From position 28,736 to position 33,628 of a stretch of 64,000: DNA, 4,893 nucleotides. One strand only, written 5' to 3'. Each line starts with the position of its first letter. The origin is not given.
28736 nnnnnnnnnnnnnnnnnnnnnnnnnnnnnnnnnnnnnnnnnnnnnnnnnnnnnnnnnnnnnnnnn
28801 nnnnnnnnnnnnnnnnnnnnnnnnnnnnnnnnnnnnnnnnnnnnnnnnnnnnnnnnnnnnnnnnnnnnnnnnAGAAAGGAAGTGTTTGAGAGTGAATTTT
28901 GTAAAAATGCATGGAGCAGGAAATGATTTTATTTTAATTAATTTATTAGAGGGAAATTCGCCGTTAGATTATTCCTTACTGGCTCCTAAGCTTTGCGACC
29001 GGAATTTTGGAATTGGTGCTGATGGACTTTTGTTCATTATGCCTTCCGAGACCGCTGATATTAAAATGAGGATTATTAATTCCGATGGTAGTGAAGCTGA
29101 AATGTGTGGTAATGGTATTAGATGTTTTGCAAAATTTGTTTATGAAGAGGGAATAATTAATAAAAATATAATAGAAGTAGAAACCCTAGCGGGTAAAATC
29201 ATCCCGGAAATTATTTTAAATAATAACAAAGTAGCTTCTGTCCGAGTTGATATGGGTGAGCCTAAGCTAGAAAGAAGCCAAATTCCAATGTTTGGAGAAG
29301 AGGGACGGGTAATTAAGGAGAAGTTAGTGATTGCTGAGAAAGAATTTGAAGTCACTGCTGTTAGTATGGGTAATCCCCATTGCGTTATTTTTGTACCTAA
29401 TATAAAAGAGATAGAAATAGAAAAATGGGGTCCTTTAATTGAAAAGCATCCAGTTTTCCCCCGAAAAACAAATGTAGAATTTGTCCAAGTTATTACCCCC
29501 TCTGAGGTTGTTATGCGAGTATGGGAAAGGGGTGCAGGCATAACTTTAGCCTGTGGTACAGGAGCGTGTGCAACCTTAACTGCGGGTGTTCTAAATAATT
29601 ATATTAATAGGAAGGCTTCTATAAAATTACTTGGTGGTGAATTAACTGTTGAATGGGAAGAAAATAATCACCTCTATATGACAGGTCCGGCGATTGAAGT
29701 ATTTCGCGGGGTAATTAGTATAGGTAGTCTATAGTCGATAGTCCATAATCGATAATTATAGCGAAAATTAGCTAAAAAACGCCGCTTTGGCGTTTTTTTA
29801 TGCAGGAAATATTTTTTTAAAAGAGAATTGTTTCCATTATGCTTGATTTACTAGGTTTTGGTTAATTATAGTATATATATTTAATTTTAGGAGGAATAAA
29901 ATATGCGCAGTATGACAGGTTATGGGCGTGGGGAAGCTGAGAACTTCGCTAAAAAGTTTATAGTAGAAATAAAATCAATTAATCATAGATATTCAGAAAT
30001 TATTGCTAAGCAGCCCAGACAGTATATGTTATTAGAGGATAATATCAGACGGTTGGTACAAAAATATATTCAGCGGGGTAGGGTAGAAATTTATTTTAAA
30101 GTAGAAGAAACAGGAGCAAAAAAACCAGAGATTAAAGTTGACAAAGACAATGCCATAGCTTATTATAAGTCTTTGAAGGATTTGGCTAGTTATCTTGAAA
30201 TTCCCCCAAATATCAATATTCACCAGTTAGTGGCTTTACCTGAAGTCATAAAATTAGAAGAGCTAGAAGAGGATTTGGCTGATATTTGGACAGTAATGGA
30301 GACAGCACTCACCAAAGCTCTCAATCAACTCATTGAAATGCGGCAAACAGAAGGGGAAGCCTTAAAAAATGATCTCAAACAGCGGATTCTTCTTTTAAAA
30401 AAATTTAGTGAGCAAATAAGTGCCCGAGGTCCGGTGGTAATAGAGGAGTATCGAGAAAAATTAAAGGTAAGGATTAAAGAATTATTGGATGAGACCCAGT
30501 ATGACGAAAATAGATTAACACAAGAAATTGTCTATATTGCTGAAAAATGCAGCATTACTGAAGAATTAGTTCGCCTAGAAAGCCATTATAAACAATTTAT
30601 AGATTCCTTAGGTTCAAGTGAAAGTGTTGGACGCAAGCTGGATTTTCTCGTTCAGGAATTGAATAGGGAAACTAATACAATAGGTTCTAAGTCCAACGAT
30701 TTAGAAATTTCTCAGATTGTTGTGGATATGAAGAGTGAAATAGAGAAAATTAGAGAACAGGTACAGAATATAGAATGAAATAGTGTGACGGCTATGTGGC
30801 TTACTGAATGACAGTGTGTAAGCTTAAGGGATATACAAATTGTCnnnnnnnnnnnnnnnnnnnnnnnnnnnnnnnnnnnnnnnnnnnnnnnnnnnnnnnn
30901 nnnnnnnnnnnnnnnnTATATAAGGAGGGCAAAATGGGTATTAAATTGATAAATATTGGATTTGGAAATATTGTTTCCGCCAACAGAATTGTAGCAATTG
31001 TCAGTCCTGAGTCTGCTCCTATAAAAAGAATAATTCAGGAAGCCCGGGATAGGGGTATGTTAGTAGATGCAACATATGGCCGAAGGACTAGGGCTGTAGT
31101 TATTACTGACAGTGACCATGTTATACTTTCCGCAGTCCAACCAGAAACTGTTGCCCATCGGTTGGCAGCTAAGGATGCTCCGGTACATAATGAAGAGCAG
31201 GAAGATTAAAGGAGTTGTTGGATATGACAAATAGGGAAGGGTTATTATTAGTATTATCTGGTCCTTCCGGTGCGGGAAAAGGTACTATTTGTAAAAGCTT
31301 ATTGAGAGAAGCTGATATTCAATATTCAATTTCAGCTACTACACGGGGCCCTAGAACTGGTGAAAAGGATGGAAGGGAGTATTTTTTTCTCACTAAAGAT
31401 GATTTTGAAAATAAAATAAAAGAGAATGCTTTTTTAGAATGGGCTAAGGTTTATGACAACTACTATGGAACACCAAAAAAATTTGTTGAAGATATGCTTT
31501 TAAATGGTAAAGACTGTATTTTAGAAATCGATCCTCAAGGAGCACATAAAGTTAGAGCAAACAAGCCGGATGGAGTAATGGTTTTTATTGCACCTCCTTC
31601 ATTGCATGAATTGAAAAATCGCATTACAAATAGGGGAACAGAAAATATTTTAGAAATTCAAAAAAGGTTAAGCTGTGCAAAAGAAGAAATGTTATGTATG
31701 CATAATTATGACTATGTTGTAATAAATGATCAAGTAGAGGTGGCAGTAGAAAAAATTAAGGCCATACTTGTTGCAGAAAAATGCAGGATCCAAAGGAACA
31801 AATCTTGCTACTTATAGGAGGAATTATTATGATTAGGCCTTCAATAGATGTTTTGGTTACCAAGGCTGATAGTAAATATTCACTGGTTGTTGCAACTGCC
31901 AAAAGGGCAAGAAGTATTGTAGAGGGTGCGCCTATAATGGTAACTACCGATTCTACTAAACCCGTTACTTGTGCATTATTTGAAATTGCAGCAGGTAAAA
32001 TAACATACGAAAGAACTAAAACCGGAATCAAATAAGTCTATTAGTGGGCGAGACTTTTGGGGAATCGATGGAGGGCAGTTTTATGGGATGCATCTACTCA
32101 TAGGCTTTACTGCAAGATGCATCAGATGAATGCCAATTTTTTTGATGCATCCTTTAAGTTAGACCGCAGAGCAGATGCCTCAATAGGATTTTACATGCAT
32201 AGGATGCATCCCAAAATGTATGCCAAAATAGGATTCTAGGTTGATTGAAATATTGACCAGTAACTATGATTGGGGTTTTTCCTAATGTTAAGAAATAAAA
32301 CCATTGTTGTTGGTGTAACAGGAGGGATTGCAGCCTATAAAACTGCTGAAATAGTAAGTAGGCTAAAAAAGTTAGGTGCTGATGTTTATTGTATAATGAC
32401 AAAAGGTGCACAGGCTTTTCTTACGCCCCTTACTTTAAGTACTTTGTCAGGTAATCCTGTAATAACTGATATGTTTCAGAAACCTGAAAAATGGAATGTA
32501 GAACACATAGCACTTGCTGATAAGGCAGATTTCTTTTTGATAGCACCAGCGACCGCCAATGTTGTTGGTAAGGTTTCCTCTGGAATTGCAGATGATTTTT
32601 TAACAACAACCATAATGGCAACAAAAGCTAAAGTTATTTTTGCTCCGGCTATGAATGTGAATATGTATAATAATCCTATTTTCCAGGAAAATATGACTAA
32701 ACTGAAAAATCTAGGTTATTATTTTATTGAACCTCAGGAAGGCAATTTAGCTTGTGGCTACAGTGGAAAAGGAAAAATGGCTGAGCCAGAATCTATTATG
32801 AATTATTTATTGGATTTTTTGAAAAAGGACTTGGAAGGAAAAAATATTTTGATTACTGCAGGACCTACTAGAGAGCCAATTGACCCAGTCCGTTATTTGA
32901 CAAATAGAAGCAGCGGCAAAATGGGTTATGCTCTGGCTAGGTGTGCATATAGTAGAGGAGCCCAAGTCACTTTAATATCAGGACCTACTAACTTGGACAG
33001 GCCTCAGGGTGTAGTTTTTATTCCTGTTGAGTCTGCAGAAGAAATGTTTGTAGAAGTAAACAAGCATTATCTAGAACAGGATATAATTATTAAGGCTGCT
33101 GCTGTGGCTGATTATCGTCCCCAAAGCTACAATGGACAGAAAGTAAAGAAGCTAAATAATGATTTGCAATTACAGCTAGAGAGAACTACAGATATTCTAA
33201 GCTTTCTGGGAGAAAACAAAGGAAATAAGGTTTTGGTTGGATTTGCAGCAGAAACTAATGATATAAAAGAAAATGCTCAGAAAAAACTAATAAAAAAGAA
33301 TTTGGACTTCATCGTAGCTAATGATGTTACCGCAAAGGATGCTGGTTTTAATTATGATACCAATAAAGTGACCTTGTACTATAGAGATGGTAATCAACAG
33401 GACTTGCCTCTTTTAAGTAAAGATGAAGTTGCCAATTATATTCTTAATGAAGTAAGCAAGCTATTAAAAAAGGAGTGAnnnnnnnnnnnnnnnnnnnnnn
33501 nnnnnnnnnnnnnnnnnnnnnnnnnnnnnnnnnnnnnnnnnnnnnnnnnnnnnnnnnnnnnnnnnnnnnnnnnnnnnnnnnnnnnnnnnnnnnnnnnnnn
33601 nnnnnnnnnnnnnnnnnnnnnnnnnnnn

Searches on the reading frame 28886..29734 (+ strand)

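Call 41: search_protein_families(library=pfam, proteins=[window:28886-29734:+], max_evalue=0.00001)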
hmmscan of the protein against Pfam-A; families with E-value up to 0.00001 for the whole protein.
window:28886-29734:+ (282 aa): 1 family
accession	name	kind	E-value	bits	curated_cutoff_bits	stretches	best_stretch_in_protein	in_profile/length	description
PF01678.24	DAP_epimerase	-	3.5e-71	237.4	34.7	2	5-128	1-120/121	Diaminopimelate epimerase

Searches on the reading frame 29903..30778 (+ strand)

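Call 41: search_protein_families(library=pfam, proteins=[window:29903-30778:+], max_evalue=0.00001)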
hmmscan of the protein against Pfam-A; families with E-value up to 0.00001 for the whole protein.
window:29903-30778:+ (291 aa): 2 families
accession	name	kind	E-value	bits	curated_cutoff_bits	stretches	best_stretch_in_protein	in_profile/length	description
PF08340.16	YicC-like_C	-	2.3e-47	160.5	27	1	173-291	2-120/120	Endoribonuclease YicC-like, C-terminal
PF03755.18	YicC-like_N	-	2.3e-45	155.2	25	1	1-155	1-155/156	Endoribonuclease YicC-like, N-terminal region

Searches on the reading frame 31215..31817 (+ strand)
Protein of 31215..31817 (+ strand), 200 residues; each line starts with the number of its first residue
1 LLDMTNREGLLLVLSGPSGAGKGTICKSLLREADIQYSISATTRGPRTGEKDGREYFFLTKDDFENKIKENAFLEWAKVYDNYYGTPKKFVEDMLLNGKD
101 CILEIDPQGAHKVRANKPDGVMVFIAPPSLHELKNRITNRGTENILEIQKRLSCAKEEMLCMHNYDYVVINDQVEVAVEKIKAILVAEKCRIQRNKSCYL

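Call 41: search_protein_families(library=pfam, proteins=[window:31215-31817:+], max_evalue=0.00001)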
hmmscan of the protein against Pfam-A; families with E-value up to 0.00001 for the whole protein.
window:31215-31817:+ (200 aa): 1 family
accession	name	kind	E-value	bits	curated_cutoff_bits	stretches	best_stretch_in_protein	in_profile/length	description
PF00625.27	Guanylate_kin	-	1.8e-51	174.9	25.2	1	11-187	4-181/182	Guanylate kinase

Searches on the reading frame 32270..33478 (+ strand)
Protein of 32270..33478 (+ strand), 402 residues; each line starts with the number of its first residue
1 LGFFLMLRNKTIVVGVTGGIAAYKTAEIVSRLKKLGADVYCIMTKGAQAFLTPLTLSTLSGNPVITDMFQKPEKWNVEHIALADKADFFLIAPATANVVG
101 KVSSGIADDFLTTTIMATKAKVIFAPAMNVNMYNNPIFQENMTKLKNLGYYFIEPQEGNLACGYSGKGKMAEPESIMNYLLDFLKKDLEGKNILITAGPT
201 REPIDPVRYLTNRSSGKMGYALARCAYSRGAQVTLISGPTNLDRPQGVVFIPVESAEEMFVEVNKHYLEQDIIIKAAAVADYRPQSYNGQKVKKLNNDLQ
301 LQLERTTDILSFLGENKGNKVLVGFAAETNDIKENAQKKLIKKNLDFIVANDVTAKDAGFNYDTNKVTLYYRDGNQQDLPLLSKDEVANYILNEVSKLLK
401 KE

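Call 41: search_protein_families(library=pfam, proteins=[window:32270-33478:+], max_evalue=0.00001)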
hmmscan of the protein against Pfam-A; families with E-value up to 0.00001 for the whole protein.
window:32270-33478:+ (402 aa): 2 families
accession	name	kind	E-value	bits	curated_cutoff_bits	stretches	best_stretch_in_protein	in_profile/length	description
PF04127.22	DFP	-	7.1e-75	251.3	22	1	188-369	1-185/186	DNA/pantothenate metabolism flavoprotein C-terminal domain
PF02441.25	Flavoprotein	-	6.7e-36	123.8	22.7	1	10-183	1-161/162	Flavoprotein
